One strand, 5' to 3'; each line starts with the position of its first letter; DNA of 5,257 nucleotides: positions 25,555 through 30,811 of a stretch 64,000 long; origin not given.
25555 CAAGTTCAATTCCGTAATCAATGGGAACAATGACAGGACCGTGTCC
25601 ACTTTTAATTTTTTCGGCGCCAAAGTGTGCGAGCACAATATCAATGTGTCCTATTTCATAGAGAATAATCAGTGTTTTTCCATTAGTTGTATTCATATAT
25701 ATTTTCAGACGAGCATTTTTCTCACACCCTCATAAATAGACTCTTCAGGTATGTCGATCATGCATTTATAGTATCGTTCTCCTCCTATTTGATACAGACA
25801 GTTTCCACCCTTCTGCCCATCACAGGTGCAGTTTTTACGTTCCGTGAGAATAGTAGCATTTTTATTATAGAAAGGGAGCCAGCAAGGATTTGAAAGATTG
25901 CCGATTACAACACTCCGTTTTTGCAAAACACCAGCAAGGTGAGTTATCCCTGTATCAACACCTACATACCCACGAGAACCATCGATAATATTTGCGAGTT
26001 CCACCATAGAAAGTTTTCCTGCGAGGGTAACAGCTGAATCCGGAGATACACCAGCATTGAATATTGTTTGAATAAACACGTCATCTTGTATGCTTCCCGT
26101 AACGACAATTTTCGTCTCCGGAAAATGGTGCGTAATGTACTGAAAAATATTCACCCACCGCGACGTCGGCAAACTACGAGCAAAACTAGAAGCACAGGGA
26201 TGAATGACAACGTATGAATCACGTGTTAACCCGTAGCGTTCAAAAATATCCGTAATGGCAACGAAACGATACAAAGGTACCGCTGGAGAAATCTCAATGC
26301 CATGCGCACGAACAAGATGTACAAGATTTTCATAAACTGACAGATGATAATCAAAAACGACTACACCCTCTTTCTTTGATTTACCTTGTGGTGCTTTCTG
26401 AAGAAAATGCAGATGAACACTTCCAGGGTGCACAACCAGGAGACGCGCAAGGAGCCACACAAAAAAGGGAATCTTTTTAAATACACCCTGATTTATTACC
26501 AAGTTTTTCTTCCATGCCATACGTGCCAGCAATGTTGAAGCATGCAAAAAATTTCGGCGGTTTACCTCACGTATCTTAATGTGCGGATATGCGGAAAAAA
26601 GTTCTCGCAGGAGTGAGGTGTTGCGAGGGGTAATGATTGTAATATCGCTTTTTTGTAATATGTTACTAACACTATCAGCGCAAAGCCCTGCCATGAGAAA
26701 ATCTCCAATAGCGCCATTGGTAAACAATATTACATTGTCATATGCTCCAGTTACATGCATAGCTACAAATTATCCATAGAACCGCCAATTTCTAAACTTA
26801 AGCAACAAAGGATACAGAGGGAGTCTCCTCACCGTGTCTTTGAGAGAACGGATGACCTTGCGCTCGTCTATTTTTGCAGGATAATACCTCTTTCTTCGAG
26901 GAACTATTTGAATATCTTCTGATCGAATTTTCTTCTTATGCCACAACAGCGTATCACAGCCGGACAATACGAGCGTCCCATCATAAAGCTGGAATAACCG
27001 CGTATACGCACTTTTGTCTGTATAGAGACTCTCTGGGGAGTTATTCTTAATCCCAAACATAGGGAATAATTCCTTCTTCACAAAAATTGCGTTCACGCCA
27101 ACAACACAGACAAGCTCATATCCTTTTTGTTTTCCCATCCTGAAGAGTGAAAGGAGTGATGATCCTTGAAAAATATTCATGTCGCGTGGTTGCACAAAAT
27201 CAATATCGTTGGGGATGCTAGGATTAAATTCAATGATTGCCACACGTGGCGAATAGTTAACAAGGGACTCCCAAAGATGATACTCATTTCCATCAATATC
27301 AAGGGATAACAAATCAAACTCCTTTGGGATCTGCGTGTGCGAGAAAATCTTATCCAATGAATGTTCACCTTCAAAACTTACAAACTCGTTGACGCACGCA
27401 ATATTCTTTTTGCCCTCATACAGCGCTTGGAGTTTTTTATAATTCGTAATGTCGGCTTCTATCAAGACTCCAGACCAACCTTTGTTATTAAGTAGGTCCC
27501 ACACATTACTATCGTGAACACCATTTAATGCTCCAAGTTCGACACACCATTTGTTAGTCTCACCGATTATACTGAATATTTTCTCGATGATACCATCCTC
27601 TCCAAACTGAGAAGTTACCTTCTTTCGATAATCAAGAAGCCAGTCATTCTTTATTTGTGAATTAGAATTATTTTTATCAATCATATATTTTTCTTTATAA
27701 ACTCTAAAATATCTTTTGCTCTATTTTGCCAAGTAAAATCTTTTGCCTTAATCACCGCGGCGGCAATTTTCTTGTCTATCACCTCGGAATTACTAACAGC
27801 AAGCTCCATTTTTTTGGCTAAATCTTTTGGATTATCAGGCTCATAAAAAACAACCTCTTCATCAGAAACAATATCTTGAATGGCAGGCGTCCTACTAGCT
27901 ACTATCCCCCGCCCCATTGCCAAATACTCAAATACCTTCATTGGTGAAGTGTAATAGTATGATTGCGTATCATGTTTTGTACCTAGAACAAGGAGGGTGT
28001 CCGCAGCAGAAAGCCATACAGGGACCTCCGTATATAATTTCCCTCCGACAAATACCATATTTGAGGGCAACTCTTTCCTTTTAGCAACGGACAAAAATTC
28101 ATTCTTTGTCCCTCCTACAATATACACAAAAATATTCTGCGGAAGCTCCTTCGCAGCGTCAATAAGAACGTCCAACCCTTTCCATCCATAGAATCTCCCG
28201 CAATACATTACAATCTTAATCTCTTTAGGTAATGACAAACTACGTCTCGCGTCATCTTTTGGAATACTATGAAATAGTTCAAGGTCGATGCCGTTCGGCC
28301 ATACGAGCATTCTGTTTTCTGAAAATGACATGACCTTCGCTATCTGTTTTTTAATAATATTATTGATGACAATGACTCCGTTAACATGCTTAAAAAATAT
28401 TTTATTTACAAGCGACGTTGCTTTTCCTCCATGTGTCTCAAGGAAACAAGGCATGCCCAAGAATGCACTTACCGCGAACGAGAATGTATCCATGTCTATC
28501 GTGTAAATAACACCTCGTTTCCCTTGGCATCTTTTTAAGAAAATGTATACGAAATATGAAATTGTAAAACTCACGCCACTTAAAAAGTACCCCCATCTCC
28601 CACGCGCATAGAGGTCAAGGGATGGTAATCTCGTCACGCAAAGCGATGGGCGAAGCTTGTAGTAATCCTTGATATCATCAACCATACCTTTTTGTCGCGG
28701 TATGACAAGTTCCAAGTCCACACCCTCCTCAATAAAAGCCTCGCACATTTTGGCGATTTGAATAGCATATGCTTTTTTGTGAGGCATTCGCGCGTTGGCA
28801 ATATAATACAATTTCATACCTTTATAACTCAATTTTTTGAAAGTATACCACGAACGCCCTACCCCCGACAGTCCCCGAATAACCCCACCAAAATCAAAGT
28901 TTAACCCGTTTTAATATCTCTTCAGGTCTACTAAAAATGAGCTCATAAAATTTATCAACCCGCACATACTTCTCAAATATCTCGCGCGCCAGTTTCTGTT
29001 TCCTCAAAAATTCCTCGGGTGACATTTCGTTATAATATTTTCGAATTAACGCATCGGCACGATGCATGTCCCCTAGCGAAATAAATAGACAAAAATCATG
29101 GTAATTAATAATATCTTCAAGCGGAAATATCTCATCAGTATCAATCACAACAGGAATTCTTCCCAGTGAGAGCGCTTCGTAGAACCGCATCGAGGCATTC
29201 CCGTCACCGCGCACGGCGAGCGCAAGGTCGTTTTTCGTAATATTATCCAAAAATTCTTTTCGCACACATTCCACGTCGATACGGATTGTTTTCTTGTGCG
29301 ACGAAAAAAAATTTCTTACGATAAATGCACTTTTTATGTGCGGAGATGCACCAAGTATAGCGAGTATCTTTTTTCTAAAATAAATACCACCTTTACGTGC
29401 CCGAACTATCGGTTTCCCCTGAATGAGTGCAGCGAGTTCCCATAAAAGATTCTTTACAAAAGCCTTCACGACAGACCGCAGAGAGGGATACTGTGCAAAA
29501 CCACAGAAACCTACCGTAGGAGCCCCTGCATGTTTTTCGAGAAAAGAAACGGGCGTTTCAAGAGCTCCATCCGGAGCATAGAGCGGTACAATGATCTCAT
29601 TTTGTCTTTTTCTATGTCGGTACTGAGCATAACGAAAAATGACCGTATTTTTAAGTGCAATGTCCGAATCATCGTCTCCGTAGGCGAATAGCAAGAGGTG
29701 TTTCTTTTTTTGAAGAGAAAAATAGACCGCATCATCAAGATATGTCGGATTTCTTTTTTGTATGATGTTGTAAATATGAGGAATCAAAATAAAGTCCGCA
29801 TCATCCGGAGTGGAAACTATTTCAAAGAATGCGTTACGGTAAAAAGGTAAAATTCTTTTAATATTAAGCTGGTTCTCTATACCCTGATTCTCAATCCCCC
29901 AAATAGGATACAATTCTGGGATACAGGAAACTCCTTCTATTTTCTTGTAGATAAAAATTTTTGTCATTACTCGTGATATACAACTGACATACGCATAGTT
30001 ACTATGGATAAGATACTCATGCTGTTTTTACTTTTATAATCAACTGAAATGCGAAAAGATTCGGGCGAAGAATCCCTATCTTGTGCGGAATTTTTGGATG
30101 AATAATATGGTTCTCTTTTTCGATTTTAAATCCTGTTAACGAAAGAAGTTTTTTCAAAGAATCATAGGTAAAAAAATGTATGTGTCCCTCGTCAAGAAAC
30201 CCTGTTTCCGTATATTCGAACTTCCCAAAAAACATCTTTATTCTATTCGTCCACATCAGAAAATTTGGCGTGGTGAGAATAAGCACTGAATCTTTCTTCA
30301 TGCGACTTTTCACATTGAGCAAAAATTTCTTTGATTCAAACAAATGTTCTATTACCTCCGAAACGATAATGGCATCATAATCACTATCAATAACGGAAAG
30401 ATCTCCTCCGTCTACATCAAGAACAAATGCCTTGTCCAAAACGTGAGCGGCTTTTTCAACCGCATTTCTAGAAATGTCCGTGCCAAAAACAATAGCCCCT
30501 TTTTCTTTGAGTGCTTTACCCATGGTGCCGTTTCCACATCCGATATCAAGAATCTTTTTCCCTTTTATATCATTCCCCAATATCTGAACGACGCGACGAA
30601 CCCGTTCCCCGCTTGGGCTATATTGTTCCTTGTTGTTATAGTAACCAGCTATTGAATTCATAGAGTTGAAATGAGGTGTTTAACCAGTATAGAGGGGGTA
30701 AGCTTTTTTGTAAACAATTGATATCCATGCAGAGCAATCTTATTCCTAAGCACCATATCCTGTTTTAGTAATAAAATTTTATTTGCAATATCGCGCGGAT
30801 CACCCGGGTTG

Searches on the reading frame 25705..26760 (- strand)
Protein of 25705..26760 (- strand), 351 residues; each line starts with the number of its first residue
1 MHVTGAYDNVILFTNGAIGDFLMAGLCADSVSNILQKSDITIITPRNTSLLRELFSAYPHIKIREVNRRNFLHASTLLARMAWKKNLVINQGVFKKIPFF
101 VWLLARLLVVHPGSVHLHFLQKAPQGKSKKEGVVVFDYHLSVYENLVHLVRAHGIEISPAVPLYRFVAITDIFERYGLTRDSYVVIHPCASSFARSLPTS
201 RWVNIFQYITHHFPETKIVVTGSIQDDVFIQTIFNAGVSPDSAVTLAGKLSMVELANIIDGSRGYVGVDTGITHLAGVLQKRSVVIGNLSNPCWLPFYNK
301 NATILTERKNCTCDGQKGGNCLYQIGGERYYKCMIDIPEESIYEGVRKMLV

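Call 6: search_protein_families(library=pfam, proteins=[window:25705-26760:-], max_evalue=0.00001)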
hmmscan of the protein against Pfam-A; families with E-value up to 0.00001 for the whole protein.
window:25705-26760:- (351 aa): 1 family
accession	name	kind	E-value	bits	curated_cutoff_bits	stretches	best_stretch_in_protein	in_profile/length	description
PF01075.23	Glyco_transf_9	-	1e-14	54.9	22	1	180-313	104-235/247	Glycosyltransferase family 9 (heptosyltransferase)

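Call 43: search_protein_families(library=ncbifam, proteins=[window:25705-26760:-], max_evalue=0.01)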
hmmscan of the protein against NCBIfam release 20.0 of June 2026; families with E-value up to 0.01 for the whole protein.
window:25705-26760:- (351 aa): 6 families
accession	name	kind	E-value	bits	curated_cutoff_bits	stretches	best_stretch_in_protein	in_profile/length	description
TIGR02201.1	heptsyl_trn_III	equivalog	8.4e-12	44.8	170.2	1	179-304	179-304/344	putative lipopolysaccharide heptosyltransferase III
TIGR02193.1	heptsyl_trn_I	equivalog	1.2e-11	44.5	185.3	1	181-306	180-300/320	lipopolysaccharide heptosyltransferase I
TIGR02195.1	heptsyl_trn_II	equivalog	4.3e-11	42.5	134.6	1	168-350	160-338/339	lipopolysaccharide heptosyltransferase II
NF007742.0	PRK10422.1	equivalog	3.1e-10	39.4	467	1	168-303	171-305/352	lipopolysaccharide core heptosyltransferase RfaQ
NF008204.0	PRK10964.1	equivalog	6.9e-06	25.4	437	1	181-309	178-301/322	lipopolysaccharide heptosyltransferase RfaC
NF008162.0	PRK10916.1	equivalog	0.007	15.6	569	1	216-306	214-306/348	ADP-heptose--LPS heptosyltransferase RfaF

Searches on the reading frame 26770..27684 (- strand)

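Call 6: search_protein_families(library=pfam, proteins=[window:26770-27684:-], max_evalue=0.00001)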
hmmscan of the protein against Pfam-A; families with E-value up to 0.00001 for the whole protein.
window:26770-27684:- (304 aa): 0 families

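Call 43: search_protein_families(library=ncbifam, proteins=[window:26770-27684:-], max_evalue=0.01)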
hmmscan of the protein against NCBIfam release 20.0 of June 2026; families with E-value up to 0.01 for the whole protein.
window:26770-27684:- (304 aa): 1 family
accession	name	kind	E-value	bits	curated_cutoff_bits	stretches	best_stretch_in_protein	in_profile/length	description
TIGR01444.1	fkbM_fam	subfamily_domain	0.007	16.8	37.7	0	109-137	96-123/143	FkbM family methyltransferase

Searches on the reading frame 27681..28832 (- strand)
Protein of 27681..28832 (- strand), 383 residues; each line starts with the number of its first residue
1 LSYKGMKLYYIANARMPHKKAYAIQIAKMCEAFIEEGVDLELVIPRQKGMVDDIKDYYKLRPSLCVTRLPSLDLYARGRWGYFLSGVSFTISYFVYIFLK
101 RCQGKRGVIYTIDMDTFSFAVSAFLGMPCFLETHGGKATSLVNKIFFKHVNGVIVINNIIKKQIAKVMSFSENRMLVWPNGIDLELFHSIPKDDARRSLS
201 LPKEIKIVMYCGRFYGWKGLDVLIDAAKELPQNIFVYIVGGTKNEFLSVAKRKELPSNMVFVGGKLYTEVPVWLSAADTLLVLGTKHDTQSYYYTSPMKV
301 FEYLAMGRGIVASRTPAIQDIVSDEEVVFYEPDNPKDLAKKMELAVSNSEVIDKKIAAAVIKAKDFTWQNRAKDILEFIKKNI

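Call 6: search_protein_families(library=pfam, proteins=[window:27681-28832:-], max_evalue=0.00001)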
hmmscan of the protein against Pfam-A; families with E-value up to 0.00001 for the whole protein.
window:27681-28832:- (383 aa): 3 families
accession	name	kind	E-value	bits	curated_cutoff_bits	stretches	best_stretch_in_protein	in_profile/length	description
PF00534.26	Glycos_transf_1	-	1.6e-18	67.3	26.4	1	192-350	2-160/172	Glycosyl transferases group 1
PF13692.12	Glyco_trans_1_4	-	4.1e-17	63.2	27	1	206-345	2-139/142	Glycosyl transferases group 1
PF13524.12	Glyco_trans_1_2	-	6.6e-09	36.3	25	1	262-377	31-144/144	Glycosyl transferase-like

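Call 43: search_protein_families(library=ncbifam, proteins=[window:27681-28832:-], max_evalue=0.01)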
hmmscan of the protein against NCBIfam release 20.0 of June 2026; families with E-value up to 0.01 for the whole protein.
window:27681-28832:- (383 aa): 21 families
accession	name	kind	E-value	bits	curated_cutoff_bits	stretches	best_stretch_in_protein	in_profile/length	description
TIGR04063.1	stp3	hypoth_equivalog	4.3e-19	68.7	442.05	1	140-370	148-383/397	TIGR04063 family PEP-CTERM/XrtA system glycosyltransferase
NF007640.0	PRK10307.1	subfamily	2.2e-18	66.4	276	1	119-365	141-389/411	WcaI family glycosyltransferase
NF047684.1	TeichurnBiosyTuaC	equivalog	1.5e-16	60.3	550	1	143-361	155-366/391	teichuronic acid biosynthesis protein TuaC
NF053787.1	GlcN_PG_synth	equivalog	2.7e-15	56.1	480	1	148-377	142-354/361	N-acetylglucosaminyl phosphatidylglycerol synthase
TIGR02149.1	glgA_Coryne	subfamily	8.9e-13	48.1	302.4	1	135-380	130-388/391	glycogen synthase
NF038298.1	EPS_HpsO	equivalog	7e-12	44.8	575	1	139-381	136-386/388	hormogonium polysaccharide biosynthesis glycosyltransferase HpsO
TIGR04007.1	wcaI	equivalog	9.4e-12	44.3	800.45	1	118-312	139-337/407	colanic acid biosynthesis glycosyltransferase WcaI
TIGR03449.1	mycothiol_MshA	equivalog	1.6e-11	43.8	462.5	1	162-379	177-400/406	D-inositol-3-phosphate glycosyltransferase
TIGR04157.1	glyco_rSAM_CFB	subfamily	2.5e-10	39.9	400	1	143-328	163-345/406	TIGR04157 family glycosyltransferase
NF012028.0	PRK15484.1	subfamily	4.5e-09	35.9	618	1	153-380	143-376/380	lipopolysaccharide N-acetylglucosaminyltransferase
NF038295.1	EPS_HpsP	equivalog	7.6e-09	35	550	1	173-379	176-384/388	hormogonium polysaccharide biosynthesis glycosyltransferase HpsP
NF047676.1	TeichurnBiosyTuaH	equivalog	1.6e-08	33.9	550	1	148-370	157-375/384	teichuronic acid biosynthesis protein TuaH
TIGR04047.1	MSMEG_0565_glyc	hypoth_equivalog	2.3e-08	33.6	259.85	1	176-378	162-370/373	MSMEG_0565 family glycosyltransferase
NF041876.1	EPS_EpsE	equivalog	3.9e-07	29.7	400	1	148-356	160-369/389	exopolysaccharide biosynthesis GT4 family glycosyltransferase EpsE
NF053513.1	Gtran_IagA_BgsA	equivalog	5.7e-07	28.8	460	1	175-365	129-316/333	LTA glycolipid anchor biosynthesis glycosyltransferase, IagA/BgsA family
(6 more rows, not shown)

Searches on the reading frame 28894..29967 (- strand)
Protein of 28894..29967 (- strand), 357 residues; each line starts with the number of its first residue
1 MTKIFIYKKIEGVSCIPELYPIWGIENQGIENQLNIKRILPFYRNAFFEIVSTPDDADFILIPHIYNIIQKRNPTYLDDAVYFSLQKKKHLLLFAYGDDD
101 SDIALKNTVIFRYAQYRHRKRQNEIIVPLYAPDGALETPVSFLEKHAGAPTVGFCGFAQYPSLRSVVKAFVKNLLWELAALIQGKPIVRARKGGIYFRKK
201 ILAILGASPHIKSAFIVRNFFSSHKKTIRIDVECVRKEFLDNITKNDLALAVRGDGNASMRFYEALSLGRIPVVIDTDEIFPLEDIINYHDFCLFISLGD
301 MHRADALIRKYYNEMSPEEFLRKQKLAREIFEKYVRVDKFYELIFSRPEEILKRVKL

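Call 7: search_protein_families(library=pfam, proteins=[window:28894-29967:-], max_evalue=0.00001)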
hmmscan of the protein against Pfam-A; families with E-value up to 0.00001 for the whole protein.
window:28894-29967:- (357 aa): 1 family
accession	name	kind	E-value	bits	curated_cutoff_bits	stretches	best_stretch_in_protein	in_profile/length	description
PF03016.20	Exostosin_GT47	-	1.8e-09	37.8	33.4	1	182-309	163-291/293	Exostosin GT47 domain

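Call 43: search_protein_families(library=ncbifam, proteins=[window:28894-29967:-], max_evalue=0.01)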
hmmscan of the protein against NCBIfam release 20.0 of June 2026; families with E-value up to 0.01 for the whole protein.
window:28894-29967:- (357 aa): 0 families

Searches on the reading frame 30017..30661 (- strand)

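Call 7: search_protein_families(library=pfam, proteins=[window:30017-30661:-], max_evalue=0.00001)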
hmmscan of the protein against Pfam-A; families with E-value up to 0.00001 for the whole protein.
window:30017-30661:- (214 aa): 9 families
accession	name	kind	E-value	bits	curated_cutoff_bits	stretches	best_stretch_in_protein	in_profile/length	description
PF13489.12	Methyltransf_23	-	1.4e-20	74.1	27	1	23-182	11-163/164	Methyltransferase domain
PF13847.12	Methyltransf_31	-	1.3e-13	51.3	27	1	33-133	3-113/145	Methyltransferase domain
PF08242.18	Methyltransf_12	-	2.1e-13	51.2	30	1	38-126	1-97/98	Methyltransferase domain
PF08241.18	Methyltransf_11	-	1.7e-12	48.2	21.2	1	38-128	1-94/95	Methyltransferase domain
PF07021.18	MetW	-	7.3e-12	45.8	21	1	33-206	13-188/193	Methionine biosynthesis protein MetW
PF13649.12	Methyltransf_25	-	4.4e-11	43.7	27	1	37-122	1-94/97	Methyltransferase domain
PF02353.26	CMAS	-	2.9e-08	33.8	27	1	33-133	62-168/273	Mycolic acid cyclopropane synthetase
PF05219.18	DREV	-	9.2e-07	28.7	26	0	17-127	74-184/265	DREV methyltransferase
PF05175.20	MTS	-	3.8e-06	27.1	23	1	25-149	24-158/170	Methyltransferase small domain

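Call 43: search_protein_families(library=ncbifam, proteins=[window:30017-30661:-], max_evalue=0.01)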
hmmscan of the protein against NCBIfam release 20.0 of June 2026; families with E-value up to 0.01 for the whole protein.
window:30017-30661:- (214 aa): 52 families (the best 25 are shown)
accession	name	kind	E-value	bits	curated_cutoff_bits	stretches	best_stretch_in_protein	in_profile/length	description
TIGR01983.1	UbiG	equivalog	1.7e-17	63.5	102.95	1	21-133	37-155/228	bifunctional 2-polyprenyl-6-hydroxyphenol methylase/3-demethylubiquinol 3-O-methyltransferase UbiG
TIGR02021.1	BchM-ChlM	equivalog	2e-16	60.1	158.9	1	22-186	42-206/218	magnesium protoporphyrin IX methyltransferase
TIGR02081.1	metW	equivalog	2.8e-13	49.8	189.5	1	33-210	13-192/194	methionine biosynthesis protein MetW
TIGR04345.1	ovoA_Cterm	equivalog_domain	5.3e-12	45.8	170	2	89-173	129-206/242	putative 4-mercaptohistidine N1-methyltransferase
NF043040.1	corrin_prot_MT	hypoth_equivalog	3.4e-10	39.7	180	1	19-129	25-147/216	corrinoid protein-associated methyltransferase CpaM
TIGR02072.1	BioC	equivalog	6.8e-10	39.2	184.95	1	23-132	22-135/244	malonyl-ACP O-methyltransferase BioC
TIGR04074.1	bacter_Hen1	equivalog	1e-09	37.4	340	1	15-134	265-396/462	3' terminal RNA ribose 2'-O-methyltransferase Hen1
NF045667.1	MTase_DVU1556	equivalog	2.3e-09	37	155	1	22-130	12-120/213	DVU_1556 family methyltransferase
NF001786.0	PRK00517.2-4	equivalog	2.9e-08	33.2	327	1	31-154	141-262/277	50S ribosomal protein L11 methyltransferase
NF008992.0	PRK12335.1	equivalog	3.4e-08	33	303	1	6-106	99-198/289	SAM-dependent methyltransferase TehB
NF008686.0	PRK11705.1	equivalog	3e-07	29.8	400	1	20-131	155-267/383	cyclopropane fatty acyl phospholipid synthase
TIGR00537.1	hemK_rel_arch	hypoth_equivalog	2.8e-06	27.2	87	1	30-94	16-74/179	HemK2/MTQ2 family protein methyltransferase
NF011529.0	PRK14968.1-3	equivalog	3.5e-06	26.6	162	1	14-98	17-102/198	putative methyltransferase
NF001241.0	PRK00216.1-2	equivalog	4.4e-06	26.5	327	1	31-121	49-139/231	demethylmenaquinone methyltransferase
NF040539.1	AST_met_ArsM_2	exception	4.5e-06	26.7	240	1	6-121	31-155/262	putative arsinothricin biosynthesis methyltransferase ArsM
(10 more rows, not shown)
